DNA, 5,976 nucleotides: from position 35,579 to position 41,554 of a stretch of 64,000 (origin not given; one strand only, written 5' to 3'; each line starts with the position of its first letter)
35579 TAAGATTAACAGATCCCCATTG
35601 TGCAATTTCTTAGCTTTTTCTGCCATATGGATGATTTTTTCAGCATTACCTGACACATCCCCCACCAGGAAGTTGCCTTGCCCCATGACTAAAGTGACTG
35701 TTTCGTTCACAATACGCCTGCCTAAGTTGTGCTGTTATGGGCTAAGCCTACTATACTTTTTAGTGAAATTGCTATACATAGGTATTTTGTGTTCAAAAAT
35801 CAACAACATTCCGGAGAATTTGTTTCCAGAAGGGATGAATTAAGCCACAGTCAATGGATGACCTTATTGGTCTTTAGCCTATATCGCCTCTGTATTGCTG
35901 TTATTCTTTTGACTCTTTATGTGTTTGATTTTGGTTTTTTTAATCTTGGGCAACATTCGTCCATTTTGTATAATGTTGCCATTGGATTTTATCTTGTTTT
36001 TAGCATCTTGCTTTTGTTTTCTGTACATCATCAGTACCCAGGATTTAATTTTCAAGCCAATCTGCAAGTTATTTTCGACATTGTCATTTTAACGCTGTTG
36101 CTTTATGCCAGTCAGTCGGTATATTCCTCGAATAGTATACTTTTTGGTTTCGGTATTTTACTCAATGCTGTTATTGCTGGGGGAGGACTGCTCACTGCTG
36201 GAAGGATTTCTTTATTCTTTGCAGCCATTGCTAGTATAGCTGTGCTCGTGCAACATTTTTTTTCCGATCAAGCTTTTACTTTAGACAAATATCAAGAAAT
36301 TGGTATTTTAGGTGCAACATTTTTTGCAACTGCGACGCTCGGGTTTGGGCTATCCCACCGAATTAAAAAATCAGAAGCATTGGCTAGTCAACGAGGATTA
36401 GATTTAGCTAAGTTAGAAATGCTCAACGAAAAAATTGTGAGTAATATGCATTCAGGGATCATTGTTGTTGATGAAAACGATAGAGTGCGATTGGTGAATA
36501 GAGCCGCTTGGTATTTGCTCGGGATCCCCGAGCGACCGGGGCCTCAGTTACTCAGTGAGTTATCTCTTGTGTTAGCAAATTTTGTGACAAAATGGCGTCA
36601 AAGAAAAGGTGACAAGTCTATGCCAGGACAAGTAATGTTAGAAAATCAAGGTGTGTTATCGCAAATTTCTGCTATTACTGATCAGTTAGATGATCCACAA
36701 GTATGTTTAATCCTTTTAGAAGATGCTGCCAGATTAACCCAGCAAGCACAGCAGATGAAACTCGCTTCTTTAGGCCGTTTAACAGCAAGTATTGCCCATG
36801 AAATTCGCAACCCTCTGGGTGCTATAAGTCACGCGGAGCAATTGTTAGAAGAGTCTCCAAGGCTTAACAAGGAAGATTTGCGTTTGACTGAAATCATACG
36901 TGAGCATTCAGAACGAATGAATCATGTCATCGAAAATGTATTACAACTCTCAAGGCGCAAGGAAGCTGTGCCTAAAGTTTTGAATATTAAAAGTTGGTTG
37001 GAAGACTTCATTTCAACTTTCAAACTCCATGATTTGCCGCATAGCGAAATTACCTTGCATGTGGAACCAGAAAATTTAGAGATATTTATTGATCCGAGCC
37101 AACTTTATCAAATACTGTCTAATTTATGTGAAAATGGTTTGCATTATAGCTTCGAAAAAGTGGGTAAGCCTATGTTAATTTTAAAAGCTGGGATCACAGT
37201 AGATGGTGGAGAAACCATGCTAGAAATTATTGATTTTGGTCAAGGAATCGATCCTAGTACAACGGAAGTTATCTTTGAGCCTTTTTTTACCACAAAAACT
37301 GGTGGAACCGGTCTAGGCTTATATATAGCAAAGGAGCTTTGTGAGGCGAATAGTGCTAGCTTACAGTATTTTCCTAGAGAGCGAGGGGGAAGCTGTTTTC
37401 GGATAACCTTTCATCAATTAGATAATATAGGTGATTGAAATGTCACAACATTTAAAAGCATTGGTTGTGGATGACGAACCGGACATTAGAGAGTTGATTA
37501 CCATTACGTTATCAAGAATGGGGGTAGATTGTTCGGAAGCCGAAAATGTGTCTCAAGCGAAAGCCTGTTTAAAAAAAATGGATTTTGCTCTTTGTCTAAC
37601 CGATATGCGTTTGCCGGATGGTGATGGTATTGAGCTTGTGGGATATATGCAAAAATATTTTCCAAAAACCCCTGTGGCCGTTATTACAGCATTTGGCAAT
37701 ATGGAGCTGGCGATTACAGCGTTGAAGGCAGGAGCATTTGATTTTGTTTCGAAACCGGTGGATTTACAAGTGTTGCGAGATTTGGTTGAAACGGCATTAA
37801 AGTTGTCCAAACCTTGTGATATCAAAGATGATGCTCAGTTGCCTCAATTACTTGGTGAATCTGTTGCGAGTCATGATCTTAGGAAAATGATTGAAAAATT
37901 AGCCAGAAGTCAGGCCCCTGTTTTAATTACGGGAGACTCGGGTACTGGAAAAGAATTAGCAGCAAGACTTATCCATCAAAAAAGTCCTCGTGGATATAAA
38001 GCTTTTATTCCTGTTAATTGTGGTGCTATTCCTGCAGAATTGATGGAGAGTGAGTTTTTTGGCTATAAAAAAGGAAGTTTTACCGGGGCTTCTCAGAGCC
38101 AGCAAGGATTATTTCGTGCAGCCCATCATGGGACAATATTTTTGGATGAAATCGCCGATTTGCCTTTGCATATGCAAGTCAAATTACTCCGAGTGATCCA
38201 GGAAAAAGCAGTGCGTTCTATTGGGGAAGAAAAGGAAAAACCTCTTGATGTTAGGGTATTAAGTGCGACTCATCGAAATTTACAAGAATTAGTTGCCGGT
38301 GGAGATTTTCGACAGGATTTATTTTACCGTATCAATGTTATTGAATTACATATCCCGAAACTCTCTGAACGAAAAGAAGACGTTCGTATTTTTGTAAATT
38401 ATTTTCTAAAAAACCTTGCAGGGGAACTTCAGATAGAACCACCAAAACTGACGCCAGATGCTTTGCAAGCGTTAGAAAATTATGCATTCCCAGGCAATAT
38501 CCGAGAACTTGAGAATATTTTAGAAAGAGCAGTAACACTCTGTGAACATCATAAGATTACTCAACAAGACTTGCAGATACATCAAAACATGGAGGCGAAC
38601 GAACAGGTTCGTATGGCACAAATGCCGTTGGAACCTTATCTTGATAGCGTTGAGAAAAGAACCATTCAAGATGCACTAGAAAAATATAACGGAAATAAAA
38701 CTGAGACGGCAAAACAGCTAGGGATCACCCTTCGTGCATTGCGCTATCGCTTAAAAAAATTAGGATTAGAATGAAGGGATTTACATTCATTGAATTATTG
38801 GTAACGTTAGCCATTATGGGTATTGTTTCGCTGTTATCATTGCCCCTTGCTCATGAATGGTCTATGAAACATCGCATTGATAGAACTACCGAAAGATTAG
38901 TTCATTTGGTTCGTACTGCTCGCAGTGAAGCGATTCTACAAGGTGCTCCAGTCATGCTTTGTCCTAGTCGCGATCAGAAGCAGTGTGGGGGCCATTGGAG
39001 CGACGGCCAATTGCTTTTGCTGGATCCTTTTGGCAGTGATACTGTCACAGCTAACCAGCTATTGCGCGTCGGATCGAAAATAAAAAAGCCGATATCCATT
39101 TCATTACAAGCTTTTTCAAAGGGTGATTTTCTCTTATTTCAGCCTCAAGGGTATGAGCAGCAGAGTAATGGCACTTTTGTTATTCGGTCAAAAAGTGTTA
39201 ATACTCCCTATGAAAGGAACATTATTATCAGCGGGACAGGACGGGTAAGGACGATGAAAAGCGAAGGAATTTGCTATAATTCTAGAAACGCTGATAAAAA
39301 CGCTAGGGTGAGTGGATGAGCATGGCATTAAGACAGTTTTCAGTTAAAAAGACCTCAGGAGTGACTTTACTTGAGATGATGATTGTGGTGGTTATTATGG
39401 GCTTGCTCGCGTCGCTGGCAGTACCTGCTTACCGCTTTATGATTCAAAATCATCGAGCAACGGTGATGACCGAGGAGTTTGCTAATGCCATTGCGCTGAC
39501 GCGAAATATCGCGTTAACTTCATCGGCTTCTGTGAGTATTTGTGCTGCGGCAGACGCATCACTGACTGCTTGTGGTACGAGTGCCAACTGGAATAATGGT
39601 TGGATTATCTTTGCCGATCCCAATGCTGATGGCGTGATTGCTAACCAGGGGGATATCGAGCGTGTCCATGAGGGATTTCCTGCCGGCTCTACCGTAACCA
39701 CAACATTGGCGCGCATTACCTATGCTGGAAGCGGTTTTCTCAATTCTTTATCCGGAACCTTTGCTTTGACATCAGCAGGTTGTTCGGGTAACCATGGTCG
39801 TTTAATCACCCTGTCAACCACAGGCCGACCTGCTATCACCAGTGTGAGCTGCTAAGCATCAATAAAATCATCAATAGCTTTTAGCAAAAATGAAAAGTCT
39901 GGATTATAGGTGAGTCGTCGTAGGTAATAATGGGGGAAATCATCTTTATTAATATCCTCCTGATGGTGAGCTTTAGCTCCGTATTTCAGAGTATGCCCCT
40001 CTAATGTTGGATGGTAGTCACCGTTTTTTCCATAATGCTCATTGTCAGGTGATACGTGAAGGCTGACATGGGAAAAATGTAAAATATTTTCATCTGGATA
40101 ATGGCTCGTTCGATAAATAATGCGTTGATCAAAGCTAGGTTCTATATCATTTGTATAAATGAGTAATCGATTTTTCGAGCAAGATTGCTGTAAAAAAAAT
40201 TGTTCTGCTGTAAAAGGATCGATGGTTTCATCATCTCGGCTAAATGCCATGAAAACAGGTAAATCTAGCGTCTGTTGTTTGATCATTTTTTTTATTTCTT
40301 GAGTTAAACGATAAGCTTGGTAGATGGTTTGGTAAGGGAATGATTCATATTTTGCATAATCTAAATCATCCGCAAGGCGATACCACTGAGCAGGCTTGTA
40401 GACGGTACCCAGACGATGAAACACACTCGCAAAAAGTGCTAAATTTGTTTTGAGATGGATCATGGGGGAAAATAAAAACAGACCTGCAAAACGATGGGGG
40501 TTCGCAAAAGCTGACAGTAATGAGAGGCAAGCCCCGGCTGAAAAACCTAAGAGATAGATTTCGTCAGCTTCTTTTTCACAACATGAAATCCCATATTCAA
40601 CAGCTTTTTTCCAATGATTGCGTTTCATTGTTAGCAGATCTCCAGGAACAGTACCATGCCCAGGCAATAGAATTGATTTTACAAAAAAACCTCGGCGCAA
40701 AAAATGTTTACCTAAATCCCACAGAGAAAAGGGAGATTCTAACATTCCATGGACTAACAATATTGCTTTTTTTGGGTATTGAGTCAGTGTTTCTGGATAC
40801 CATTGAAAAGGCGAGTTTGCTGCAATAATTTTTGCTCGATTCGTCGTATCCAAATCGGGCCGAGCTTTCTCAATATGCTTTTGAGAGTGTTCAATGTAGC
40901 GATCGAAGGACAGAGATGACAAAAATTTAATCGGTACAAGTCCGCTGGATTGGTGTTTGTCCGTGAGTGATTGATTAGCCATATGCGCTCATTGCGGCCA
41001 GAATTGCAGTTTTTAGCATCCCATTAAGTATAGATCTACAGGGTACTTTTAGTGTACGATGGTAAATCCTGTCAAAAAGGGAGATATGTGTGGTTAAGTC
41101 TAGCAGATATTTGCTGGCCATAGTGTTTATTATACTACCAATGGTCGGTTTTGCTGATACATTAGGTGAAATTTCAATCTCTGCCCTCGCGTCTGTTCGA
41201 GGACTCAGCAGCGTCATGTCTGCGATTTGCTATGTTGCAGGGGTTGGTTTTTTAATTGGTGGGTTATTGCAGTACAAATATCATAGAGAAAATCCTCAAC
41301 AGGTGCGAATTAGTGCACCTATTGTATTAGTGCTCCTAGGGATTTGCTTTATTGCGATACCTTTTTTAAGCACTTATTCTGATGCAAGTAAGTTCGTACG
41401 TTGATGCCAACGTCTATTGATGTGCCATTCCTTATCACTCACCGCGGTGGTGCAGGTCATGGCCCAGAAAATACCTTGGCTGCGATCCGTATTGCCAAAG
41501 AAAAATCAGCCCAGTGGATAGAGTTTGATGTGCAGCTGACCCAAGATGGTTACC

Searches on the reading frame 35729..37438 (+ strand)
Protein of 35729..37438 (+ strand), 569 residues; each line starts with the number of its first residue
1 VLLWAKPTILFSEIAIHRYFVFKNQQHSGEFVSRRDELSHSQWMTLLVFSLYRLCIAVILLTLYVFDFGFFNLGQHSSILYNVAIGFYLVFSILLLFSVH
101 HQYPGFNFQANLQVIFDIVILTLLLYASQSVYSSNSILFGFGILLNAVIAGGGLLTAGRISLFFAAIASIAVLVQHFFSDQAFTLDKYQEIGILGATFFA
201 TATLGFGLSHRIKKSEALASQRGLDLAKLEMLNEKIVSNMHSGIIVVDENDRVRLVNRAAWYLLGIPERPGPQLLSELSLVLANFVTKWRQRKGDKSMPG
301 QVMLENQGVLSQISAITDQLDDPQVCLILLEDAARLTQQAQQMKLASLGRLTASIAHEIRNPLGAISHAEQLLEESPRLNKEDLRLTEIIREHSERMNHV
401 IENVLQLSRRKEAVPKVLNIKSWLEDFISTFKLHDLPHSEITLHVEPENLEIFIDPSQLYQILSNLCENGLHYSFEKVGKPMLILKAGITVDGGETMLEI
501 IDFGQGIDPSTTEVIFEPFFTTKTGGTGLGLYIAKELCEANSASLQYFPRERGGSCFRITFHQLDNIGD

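Call 22: search_protein_families(library=ncbifam, proteins=[window:35729-37438:+], max_evalue=0.00001)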
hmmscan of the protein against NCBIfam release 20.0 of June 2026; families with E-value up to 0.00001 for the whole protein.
window:35729-37438:+ (569 aa): 68 families (the best 25 are shown)
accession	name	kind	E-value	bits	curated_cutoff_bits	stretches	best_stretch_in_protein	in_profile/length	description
NF008468.0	PRK11360.1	equivalog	3.6e-50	171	646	1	226-562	263-607/616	two-component system sensor histidine kinase AtoS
NF046044.1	PnpS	equivalog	2.9e-35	122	400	1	225-561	49-389/390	two-component system histidine kinase PnpS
NF007688.0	PRK10364.1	equivalog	1.2e-31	110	479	1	340-560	232-448/460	two-component system sensor histidine kinase ZraS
TIGR02966.1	phoR_proteo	equivalog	1.6e-29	103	334.2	1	234-561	9-333/333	phosphate regulon sensor histidine kinase PhoR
NF033092.0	HK_WalK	equivalog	3e-29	102.1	725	1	234-560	261-591/594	cell wall metabolism sensor histidine kinase WalK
NF010411.0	PRK13837.1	equivalog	5e-29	100.9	647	1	338-539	442-651/828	two-component system VirA-like sensor kinase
NF008293.1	PRK11073.1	equivalog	1e-25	90.7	240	1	233-543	9-328/349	nitrogen regulation protein NR(II)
NF053867.1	SprKinKinDBac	equivalog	5.6e-23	81.2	775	1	336-554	274-488/500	sporulation kinase KinD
NF041735.1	hist_kin_RppB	equivalog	5.9e-23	81.3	400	1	350-560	218-436/438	two-component system sensor histidine kinase RppB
NF008312.0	PRK11100.1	equivalog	4e-22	78.7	356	1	352-563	260-474/477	two-component system sensor histidine kinase CreC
TIGR02956.1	TMAO_torS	equivalog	2.5e-21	75.5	676.5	1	338-561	458-680/967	TMAO reductase system sensor histidine kinase/response regulator TorS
NF033792.0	ActS_PrrB_HisK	equivalog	1.5e-20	73.4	350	1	331-561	183-417/423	ActS/PrrB/RegB family redox-sensitive histidine kinase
NF007898.0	PRK10604.1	equivalog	4.7e-20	72.2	478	1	341-562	206-422/433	two-component system sensor histidine kinase RstB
NF047466.1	hybrid_RR_LvrB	exception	1.1e-19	70.9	500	1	338-546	142-359/377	hybrid histidine kinase/response regulator LvrB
NF046020.1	HisKinCckABruc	equivalog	1.7e-19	69.2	1000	2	336-469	468-601/868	cell cycle histidine kinase CckA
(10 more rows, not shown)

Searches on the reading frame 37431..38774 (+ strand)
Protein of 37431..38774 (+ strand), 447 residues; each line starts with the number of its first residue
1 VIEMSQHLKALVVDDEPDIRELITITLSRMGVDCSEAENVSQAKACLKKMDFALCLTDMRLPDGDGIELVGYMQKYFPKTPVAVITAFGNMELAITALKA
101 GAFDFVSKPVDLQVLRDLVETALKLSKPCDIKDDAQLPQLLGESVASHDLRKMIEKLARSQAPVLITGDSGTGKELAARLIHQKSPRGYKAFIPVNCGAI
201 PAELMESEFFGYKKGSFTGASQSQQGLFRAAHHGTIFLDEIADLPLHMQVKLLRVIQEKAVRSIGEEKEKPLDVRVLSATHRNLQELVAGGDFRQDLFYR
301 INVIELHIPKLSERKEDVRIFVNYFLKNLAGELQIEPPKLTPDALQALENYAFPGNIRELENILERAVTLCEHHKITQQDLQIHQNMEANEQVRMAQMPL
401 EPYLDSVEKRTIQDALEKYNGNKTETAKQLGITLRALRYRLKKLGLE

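Call 22: search_protein_families(library=ncbifam, proteins=[window:37431-38774:+], max_evalue=0.00001)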
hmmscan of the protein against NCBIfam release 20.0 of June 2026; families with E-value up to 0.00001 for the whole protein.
window:37431-38774:+ (447 aa): 92 families (the best 25 are shown)
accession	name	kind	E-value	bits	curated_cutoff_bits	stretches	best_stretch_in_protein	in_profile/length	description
NF008469.0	PRK11361.1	equivalog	2e-122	409.2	714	1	7-446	4-456/461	acetoacetate metabolism transcriptional regulator AtoC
TIGR01818.1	ntrC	equivalog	5.4e-112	374.9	558.6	1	11-420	2-415/463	nitrogen regulation protein NR(I)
NF041552.1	TF_PrdR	equivalog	1.3e-108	363.9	795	1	134-443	263-575/577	sigma-54 dependent transcriptional regulator PrdR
TIGR02915.1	PEP_resp_reg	equivalog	4e-108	362.1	502.6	1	11-446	2-444/445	PEP-CTERM-box response regulator transcription factor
NF007689.0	PRK10365.1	equivalog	3.2e-102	342.6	760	1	6-441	4-439/441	sigma-54-dependent response regulator transcription factor ZraR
NF051870.1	NAssimRespRegNtrX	equivalog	2.1e-100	336.8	600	1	10-446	4-452/452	nitrogen assimilation response regulator NtrX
NF011695.0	PRK15115.1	equivalog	2.4e-100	336.4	763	1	8-431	7-423/445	two-component system response regulator GlrR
NF008176.1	PRK10923.1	equivalog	1.7e-96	323.7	620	1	9-390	5-389/469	nitrogen regulation protein NR(I)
NF041946.1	LuxO_transreg_Vib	equivalog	9e-92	308.3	800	1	13-440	2-456/463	quorum-sensing sigma-54 dependent transcriptional regulator LuxO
NF003451.0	PRK05022.1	equivalog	1.5e-91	307.6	476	1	131-446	183-510/512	nitric oxide reductase transcriptional regulator NorR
NF038308.1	RNA_repair_RtcR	equivalog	1.4e-89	301.4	650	1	142-444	184-516/530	RNA repair transcriptional activator RtcR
NF050807.1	TransRegFlbDCaul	equivalog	5.9e-89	299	750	1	30-443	23-437/454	sigma-54-dependent transcriptional regulator FlbD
TIGR01817.1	nifA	equivalog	1.4e-86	291.4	528.85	1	134-393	192-450/534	nif-specific transcriptional activator NifA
TIGR02329.1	propionate_PrpR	equivalog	1.5e-85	287.8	499.2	1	126-442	200-525/526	propionate catabolism operon regulatory protein PrpR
NF049963.1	RespRegFlgRCampy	domain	9.7e-83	278.4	750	1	11-444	4-427/429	fla regulon two-component system response regulator FlgR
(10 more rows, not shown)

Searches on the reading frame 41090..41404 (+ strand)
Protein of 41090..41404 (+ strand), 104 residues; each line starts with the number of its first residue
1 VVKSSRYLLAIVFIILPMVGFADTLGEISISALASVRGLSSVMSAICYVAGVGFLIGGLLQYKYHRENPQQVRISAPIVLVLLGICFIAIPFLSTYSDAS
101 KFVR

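Call 67: search_protein_families(library=pfam, proteins=[window:41090-41404:+], max_evalue=0.01)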
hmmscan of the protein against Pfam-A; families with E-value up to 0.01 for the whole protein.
window:41090-41404:+ (104 aa): 2 families
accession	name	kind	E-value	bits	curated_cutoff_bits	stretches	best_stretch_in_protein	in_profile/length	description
PF20535.3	DUF6750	-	2.8e-07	31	27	1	5-95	24-114/128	Family of unknown function (DUF6750)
PF01757.29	Acyl_transf_3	-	0.0022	17.6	31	1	4-96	148-233/326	Acyltransferase domain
